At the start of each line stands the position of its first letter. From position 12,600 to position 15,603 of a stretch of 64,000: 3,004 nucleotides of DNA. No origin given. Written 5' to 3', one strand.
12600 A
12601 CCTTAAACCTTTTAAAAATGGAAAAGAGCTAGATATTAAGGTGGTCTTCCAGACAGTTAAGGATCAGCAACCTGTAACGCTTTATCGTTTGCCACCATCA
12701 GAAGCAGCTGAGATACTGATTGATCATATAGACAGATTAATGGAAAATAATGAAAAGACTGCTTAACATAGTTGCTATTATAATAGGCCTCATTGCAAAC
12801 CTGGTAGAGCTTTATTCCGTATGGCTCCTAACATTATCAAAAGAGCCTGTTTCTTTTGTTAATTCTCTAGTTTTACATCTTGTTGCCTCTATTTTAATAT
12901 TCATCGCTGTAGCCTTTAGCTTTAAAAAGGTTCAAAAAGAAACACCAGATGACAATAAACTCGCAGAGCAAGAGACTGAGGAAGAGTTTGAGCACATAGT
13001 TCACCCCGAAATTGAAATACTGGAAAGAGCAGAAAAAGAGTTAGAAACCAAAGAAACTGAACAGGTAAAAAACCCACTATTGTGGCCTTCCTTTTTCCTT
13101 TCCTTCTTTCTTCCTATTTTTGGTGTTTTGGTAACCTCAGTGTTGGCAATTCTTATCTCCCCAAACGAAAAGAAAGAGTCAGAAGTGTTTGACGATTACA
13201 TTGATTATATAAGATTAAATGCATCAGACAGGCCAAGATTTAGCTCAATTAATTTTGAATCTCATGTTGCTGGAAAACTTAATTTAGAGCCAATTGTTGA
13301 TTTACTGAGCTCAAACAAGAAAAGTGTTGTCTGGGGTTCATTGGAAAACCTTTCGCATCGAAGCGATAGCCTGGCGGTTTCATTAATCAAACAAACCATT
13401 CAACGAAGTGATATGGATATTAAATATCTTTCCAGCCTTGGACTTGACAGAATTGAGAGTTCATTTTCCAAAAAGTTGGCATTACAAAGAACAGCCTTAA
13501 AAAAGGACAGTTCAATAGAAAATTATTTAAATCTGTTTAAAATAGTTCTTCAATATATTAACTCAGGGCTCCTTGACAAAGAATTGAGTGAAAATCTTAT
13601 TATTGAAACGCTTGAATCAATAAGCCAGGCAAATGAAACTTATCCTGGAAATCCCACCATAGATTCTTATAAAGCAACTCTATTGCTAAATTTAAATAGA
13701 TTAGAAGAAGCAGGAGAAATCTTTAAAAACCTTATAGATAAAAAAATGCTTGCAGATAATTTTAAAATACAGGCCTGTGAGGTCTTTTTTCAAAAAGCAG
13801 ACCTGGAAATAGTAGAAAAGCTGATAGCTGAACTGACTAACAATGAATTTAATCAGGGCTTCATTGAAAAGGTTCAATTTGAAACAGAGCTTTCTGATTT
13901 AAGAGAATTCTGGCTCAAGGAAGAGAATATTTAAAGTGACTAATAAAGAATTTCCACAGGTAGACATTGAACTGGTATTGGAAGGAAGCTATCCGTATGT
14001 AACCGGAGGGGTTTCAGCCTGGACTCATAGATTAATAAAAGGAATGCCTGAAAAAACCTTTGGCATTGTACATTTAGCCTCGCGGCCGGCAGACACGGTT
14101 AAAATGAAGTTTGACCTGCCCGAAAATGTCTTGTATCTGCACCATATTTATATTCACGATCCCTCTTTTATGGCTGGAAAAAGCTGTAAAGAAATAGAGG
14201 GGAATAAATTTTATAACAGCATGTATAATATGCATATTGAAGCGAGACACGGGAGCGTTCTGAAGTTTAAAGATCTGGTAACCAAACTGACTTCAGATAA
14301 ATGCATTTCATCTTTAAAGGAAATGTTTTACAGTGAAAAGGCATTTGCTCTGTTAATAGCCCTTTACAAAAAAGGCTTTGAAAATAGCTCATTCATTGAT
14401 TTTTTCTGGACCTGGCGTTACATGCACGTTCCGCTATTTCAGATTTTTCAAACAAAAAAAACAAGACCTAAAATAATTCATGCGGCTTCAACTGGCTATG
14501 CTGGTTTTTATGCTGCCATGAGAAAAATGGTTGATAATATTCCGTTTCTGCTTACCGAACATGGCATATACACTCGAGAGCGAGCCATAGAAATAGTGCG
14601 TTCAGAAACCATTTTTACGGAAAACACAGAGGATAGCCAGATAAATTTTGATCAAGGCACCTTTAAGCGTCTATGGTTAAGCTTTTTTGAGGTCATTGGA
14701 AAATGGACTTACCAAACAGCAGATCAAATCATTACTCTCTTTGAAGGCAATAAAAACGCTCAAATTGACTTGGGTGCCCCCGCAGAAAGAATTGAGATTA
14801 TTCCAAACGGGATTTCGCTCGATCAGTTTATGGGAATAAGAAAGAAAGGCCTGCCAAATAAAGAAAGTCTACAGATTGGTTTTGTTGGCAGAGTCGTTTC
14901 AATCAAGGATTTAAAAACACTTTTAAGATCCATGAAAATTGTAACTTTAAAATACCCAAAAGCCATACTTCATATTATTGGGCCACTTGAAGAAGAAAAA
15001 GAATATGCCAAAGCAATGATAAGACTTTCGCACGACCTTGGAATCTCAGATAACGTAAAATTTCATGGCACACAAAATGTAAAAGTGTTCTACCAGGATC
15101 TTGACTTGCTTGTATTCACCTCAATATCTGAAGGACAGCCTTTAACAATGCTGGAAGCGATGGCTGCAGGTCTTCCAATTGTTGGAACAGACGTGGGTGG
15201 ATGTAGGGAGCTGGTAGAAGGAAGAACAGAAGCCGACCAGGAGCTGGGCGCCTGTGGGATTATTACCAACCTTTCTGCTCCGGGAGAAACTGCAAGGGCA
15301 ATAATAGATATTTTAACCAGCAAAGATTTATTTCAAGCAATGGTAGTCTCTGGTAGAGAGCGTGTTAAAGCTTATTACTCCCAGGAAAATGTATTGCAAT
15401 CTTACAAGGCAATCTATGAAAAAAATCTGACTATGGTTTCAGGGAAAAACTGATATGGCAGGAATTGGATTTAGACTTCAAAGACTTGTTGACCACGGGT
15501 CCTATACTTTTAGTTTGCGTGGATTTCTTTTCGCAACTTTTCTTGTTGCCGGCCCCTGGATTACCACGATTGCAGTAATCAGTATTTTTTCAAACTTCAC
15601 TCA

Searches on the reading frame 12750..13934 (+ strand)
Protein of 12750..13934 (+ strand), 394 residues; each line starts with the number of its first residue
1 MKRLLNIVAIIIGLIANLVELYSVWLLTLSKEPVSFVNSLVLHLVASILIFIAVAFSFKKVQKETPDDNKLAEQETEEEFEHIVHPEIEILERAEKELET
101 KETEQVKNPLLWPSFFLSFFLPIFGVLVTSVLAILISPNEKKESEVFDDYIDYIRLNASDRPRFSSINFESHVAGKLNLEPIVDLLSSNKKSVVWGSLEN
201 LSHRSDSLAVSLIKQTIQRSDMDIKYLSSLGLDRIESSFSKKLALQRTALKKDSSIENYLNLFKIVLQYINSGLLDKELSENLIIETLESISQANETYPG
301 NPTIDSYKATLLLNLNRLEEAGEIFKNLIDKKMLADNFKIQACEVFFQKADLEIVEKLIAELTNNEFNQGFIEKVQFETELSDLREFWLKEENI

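Call 3: search_protein_families(library=pfam, proteins=[window:12750-13934:+], max_evalue=0.01)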
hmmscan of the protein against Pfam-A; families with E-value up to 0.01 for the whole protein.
window:12750-13934:+ (394 aa): 1 family
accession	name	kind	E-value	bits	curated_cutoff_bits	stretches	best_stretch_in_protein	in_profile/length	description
PF10326.15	7TM_GPCR_Str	-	0.0056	16.5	22.4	0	112-181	123-194/307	Serpentine type 7TM GPCR chemoreceptor Str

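Call 55: search_protein_families(library=ncbifam, proteins=[window:12750-13934:+], max_evalue=0.001)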
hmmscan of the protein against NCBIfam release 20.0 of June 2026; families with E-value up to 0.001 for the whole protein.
window:12750-13934:+ (394 aa): 0 families

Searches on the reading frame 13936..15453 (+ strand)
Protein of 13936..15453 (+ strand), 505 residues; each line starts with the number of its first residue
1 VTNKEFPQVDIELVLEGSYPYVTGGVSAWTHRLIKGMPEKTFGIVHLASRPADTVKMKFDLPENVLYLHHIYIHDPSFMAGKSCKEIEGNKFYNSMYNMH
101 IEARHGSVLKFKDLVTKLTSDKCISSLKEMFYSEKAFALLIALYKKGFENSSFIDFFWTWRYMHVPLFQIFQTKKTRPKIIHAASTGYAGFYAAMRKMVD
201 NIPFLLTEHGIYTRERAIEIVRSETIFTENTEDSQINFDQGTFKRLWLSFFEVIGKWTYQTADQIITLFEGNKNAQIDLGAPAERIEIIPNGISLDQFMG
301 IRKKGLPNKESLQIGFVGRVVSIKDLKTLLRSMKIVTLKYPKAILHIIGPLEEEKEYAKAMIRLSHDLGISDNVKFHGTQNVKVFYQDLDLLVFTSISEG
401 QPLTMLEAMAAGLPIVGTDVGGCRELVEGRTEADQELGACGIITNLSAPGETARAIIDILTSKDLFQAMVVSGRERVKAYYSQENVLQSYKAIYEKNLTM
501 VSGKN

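Call 3: search_protein_families(library=pfam, proteins=[window:13936-15453:+], max_evalue=0.01)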
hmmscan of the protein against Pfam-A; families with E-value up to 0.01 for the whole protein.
window:13936-15453:+ (505 aa): 6 families
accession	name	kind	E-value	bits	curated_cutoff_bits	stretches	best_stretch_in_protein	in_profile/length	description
PF11997.14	DUF3492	-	5.7e-78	262.8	23.3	1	10-283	2-267/268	Domain of unknown function (DUF3492)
PF00534.26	Glycos_transf_1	-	4.2e-29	101.7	26.4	1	301-474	5-170/172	Glycosyl transferases group 1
PF13692.12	Glyco_trans_1_4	-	5.6e-26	91.9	27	1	313-461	3-141/142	Glycosyl transferases group 1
PF13439.12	Glyco_transf_4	-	1.6e-11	45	28.5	1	173-296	68-169/170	Glycosyltransferase Family 4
PF13579.12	Glyco_trans_4_4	-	3.1e-08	34.5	29.7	1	171-292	67-158/158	Glycosyl transferase 4-like domain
PF20706.3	GT4-conflict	-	4.6e-05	23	26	1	304-436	190-327/385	Family 4 Glycosyltransferase in conflict systems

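Call 55: search_protein_families(library=ncbifam, proteins=[window:13936-15453:+], max_evalue=0.001)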
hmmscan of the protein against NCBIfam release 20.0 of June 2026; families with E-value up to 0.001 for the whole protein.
window:13936-15453:+ (505 aa): 31 families (the best 25 are shown)
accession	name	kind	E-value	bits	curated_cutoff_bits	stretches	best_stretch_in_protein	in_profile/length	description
NF038011.1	PelF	equivalog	4.2e-138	461.4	100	1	10-494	1-489/489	GT4 family glycosyltransferase PelF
TIGR03088.1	stp2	hypoth_equivalog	9.6e-29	100.6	409.05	1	279-498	155-374/374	TIGR03088 family PEP-CTERM/XrtA system glycosyltransferase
NF041876.1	EPS_EpsE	equivalog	3e-25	89.3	400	1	280-484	182-383/389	exopolysaccharide biosynthesis GT4 family glycosyltransferase EpsE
TIGR04063.1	stp3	hypoth_equivalog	4.6e-24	85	442.05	1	258-497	154-395/397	TIGR04063 family PEP-CTERM/XrtA system glycosyltransferase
TIGR03999.1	thiol_BshA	equivalog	3.9e-20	72.1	273.7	1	254-497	137-373/375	N-acetyl-alpha-D-glucosaminyl L-malate synthase BshA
TIGR04157.1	glyco_rSAM_CFB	subfamily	4.3e-18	65.5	400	1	256-494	164-406/406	TIGR04157 family glycosyltransferase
NF038255.1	exopoly_VpsD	equivalog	7.4e-17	61.3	300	1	282-497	175-379/381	VpsD family glycosyltransferase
TIGR03449.1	mycothiol_MshA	equivalog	4.3e-16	58.8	462.5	1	264-496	167-402/406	D-inositol-3-phosphate glycosyltransferase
NF007396.0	PRK09922.1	equivalog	5.3e-15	55.1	385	1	261-429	135-301/361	lipopolysaccharide 1,6-galactosyltransferase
TIGR02149.1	glgA_Coryne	subfamily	1.8e-14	53.7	302.4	1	256-496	139-389/391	glycogen synthase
NF038229.1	Glyco4_Geo_Pelo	equivalog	3.4e-14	52.6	400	1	261-496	109-335/338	GPMC system family 4 glycosyltransferase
NF047684.1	TeichurnBiosyTuaC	equivalog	8.4e-13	48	550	1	285-430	186-331/391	teichuronic acid biosynthesis protein TuaC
NF041010.1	glycosy_Agl16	equivalog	1e-12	47.6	575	1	253-427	125-293/352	glycosylation protein Agl16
NF047880.1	glyco_SdgA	exception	6.9e-12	44.7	800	1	308-484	312-478/488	serine-aspartate repeat adhesin O-glycosyltransferase SdgA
NF053787.1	GlcN_PG_synth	equivalog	3.3e-11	42.6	480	1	303-496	190-358/361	N-acetylglucosaminyl phosphatidylglycerol synthase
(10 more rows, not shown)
